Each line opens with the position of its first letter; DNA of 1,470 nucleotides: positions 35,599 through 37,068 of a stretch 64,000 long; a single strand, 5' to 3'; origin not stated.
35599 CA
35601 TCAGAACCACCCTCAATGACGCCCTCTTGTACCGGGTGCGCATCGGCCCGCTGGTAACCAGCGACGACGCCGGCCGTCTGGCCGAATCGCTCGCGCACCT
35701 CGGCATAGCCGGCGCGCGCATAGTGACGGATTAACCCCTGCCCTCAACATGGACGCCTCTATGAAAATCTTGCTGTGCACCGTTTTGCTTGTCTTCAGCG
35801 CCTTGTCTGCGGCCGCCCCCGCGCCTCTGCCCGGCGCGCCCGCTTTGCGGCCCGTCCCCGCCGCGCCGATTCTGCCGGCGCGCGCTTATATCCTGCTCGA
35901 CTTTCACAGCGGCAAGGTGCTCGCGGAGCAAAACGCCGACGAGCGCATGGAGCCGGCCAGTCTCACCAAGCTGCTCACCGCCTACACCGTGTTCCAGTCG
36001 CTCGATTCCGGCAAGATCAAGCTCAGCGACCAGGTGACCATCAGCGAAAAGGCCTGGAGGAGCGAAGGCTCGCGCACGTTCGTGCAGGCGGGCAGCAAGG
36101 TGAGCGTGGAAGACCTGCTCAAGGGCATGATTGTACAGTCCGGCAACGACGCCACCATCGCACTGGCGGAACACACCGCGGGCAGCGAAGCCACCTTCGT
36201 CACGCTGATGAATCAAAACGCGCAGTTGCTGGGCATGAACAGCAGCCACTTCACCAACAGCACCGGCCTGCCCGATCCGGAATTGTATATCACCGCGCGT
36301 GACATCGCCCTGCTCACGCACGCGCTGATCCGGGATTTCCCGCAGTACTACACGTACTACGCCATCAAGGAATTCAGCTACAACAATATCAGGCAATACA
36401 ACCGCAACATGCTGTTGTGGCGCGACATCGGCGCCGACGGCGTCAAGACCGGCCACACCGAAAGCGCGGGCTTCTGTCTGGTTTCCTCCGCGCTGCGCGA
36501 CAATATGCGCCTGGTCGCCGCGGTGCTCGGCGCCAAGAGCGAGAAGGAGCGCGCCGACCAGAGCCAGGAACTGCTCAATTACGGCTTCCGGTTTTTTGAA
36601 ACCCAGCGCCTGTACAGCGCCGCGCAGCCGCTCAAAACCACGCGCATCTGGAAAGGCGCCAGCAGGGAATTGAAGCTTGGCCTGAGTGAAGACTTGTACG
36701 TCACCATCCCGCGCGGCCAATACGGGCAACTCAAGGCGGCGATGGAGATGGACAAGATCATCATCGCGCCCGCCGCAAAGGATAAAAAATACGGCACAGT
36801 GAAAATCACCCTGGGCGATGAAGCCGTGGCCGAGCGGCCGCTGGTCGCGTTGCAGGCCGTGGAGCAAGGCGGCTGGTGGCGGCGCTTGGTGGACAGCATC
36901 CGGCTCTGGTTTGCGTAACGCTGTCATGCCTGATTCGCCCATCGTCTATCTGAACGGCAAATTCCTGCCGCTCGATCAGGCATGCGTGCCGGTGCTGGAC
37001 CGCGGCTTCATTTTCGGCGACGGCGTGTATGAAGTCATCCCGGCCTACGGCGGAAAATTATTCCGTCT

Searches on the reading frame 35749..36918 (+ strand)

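Call 46: search_protein_families(library=pfam, proteins=[window:35749-36918:+])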
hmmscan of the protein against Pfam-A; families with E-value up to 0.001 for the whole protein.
window:35749-36918:+ (389 aa): 5 families
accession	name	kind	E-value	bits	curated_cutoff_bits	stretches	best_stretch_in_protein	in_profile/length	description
PF00768.25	Peptidase_S11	-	9.5e-83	277.8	27.6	1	39-263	7-238/239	D-alanyl-D-alanine carboxypeptidase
PF07943.18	PBP5_C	-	8e-22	77.7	21.2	1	283-373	1-91/91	Penicillin-binding protein 5, C-terminal domain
PF13354.11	Beta-lactamase2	-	7.2e-18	65.1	22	1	51-196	6-149/214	Beta-lactamase enzyme family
PF02113.21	Peptidase_S13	-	1.1e-05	24.8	22.8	1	48-87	22-61/444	D-Ala-D-Ala carboxypeptidase 3 (S13) family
PF00144.29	Beta-lactamase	-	1.6e-05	24.7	27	1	53-124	23-100/329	Beta-lactamase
